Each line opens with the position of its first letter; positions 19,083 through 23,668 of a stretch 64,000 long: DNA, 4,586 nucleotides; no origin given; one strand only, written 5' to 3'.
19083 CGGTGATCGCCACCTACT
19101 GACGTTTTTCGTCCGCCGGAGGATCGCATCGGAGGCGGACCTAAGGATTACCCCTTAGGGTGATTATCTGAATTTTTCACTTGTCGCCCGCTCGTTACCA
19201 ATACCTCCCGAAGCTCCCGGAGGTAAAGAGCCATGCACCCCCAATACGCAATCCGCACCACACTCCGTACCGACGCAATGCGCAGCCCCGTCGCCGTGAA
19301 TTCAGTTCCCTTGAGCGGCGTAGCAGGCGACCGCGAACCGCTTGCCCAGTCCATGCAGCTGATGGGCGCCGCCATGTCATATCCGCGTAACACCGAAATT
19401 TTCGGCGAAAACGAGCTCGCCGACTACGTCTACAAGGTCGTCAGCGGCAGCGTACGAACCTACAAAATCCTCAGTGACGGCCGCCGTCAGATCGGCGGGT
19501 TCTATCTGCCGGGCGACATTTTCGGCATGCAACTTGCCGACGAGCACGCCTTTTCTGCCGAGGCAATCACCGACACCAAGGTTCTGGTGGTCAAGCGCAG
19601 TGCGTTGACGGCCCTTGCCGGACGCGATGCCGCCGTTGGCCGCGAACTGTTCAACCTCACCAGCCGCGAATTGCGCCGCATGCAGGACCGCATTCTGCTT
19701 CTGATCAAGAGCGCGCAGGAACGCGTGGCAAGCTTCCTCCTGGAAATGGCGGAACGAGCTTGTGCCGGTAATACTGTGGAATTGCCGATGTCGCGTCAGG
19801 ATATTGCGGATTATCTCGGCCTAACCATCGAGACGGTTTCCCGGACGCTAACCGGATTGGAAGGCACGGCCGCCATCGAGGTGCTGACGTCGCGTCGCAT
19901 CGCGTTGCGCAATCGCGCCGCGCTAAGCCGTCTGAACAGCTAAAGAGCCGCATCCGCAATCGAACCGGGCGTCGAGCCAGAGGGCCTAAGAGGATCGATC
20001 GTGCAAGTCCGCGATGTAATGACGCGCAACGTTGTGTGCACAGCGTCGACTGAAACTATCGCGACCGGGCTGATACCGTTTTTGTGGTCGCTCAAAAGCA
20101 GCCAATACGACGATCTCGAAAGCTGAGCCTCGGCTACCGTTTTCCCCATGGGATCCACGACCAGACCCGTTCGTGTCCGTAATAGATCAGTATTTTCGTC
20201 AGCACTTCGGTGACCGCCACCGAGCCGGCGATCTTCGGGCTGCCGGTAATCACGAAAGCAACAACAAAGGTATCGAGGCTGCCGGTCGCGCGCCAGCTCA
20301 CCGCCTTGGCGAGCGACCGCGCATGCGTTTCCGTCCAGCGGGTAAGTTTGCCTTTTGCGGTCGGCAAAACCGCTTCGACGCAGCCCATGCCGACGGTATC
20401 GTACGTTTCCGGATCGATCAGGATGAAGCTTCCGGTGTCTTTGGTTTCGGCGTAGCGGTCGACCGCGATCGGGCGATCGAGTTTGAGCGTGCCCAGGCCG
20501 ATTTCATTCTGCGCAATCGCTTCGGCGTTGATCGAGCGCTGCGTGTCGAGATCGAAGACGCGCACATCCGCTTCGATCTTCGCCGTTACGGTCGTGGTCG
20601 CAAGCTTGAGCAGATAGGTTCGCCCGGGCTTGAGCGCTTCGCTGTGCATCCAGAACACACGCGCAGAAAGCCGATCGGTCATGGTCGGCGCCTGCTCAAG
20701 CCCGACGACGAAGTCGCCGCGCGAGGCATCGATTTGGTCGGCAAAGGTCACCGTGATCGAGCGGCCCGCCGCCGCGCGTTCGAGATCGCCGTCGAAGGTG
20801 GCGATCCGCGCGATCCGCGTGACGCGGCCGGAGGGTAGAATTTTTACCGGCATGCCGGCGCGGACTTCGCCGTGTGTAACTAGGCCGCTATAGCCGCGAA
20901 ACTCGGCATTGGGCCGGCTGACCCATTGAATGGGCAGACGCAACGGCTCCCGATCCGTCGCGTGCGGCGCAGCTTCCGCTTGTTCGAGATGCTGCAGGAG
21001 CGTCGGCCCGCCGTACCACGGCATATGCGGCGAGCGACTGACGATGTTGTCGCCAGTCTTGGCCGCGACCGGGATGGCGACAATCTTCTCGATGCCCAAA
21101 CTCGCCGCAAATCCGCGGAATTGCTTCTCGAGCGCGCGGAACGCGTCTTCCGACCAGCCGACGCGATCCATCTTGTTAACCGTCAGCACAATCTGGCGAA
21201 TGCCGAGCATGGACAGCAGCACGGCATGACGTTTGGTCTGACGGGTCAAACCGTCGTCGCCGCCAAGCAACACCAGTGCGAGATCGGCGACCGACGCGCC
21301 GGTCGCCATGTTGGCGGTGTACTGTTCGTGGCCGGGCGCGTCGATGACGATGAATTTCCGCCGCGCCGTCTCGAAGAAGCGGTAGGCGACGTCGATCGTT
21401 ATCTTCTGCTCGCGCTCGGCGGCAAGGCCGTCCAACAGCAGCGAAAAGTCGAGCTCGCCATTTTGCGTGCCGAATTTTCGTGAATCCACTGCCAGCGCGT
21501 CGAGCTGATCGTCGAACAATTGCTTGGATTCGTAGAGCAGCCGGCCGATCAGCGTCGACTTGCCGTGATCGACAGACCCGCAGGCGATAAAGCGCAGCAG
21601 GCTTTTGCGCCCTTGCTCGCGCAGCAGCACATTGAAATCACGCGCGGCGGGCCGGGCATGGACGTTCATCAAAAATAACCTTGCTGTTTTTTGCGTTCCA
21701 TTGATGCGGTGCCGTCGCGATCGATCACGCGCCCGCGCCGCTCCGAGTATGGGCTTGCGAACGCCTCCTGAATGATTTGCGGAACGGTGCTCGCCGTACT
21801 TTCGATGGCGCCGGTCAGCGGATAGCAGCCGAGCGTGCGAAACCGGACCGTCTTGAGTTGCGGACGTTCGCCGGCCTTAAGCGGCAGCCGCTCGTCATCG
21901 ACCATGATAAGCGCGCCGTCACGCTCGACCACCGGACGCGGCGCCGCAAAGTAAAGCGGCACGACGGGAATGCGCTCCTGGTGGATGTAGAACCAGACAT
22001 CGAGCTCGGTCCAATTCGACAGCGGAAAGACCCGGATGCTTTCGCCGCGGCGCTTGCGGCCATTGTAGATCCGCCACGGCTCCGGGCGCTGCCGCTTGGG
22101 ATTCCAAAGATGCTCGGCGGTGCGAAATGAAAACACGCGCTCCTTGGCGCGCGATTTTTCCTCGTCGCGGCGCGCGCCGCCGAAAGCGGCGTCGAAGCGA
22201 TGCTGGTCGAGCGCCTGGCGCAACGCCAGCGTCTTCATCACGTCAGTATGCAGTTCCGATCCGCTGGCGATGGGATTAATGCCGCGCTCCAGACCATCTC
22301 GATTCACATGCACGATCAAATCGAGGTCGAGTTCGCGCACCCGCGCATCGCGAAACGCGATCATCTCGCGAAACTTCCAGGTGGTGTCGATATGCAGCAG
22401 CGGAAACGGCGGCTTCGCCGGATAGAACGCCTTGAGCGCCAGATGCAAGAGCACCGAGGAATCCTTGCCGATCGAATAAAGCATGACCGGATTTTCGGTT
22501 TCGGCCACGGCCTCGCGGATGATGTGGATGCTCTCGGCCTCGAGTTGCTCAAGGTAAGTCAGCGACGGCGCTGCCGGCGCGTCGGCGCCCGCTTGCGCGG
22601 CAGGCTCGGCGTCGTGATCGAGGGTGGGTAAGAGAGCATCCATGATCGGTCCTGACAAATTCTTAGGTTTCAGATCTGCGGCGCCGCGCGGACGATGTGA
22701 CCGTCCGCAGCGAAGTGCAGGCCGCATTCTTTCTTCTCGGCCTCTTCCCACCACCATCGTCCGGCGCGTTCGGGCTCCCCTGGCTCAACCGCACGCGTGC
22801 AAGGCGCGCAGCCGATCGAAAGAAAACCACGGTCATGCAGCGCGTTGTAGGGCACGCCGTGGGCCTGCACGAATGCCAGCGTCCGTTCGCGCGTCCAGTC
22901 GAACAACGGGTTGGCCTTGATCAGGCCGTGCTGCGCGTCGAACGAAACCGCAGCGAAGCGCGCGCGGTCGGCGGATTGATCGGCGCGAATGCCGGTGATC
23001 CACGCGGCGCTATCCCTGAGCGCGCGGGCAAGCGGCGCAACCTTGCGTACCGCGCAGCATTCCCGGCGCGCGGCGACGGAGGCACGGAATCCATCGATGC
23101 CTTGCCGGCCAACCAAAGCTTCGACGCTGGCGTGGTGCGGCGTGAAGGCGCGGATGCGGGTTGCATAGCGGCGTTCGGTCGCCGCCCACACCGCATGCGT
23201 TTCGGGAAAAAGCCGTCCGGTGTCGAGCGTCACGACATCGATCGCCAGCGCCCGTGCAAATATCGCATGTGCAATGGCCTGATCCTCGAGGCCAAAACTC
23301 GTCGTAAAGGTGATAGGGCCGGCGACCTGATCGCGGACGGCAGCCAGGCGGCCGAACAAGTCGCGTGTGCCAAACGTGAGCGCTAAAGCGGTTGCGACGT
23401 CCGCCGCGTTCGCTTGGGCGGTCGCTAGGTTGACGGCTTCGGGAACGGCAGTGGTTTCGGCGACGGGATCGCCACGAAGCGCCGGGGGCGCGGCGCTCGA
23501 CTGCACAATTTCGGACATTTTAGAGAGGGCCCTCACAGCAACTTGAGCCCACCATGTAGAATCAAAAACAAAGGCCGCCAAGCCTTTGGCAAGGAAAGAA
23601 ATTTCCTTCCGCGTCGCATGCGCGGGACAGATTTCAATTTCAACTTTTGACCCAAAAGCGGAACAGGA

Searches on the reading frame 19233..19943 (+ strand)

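Call 70: search_protein_families(library=pfam, proteins=[window:19233-19943:+], max_evalue=0.0001)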
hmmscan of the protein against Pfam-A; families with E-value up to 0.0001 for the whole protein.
window:19233-19943:+ (236 aa): 3 families
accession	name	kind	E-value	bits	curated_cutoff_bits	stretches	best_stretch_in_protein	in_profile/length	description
PF13545.12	HTH_Crp_2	-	4.9e-19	68.5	27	1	163-234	1-70/70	Crp-like helix-turn-helix domain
PF00027.35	cNMP_binding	-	6.6e-17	61.7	27.5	1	48-130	2-87/89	Cyclic nucleotide-binding domain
PF00325.26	Crp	-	4.9e-15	55.4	21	1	184-210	1-27/32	Bacterial regulatory proteins, crp family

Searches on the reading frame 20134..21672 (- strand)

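Call 70: search_protein_families(library=pfam, proteins=[window:20134-21672:-], max_evalue=0.0001)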
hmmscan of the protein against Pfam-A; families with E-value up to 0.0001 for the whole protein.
window:20134-21672:- (512 aa): 3 families
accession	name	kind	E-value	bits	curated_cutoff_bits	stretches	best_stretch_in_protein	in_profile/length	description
PF00009.33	GTP_EFTU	-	1.3e-37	129.7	26.5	1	25-211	3-176/188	Elongation factor Tu GTP binding domain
PF09834.14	DUF2061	-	3.8e-20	72.5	23.1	1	454-505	1-52/52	Predicted membrane protein (DUF2061)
PF22594.2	GTP-eEF1A_C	-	4.8e-20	72.3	27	1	335-432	2-100/101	GTP-eEF1A C-terminal domain-like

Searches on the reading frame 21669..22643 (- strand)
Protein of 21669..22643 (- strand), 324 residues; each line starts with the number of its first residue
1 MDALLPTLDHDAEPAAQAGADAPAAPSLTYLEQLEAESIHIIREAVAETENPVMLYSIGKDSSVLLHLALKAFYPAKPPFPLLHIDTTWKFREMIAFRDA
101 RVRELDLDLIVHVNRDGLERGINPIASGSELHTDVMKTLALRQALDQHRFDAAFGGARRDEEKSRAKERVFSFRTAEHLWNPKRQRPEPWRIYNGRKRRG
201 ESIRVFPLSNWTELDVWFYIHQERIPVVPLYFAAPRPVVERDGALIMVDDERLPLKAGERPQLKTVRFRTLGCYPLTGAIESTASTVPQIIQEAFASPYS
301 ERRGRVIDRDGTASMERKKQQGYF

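Call 70: search_protein_families(library=pfam, proteins=[window:21669-22643:-], max_evalue=0.0001)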
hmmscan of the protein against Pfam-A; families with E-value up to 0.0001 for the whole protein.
window:21669-22643:- (324 aa): 1 family
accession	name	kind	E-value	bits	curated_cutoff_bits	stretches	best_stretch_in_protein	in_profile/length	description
PF01507.26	PAPS_reduct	-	9.8e-55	185.7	22.5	1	51-278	1-174/175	Phosphoadenosine phosphosulfate reductase domain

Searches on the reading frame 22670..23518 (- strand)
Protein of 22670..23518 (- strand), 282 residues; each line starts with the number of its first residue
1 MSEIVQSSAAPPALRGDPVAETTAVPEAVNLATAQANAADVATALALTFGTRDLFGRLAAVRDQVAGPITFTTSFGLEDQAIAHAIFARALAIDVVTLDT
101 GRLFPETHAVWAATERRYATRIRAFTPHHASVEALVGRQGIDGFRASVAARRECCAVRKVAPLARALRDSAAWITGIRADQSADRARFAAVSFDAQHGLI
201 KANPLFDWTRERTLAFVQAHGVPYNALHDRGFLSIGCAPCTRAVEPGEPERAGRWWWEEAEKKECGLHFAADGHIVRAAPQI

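Call 70: search_protein_families(library=pfam, proteins=[window:22670-23518:-], max_evalue=0.0001)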
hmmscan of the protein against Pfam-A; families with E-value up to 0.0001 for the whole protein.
window:22670-23518:- (282 aa): 1 family
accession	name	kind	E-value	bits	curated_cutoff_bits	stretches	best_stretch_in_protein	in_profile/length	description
PF01507.26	PAPS_reduct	-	1.1e-37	130.1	22.5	1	69-243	2-175/175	Phosphoadenosine phosphosulfate reductase domain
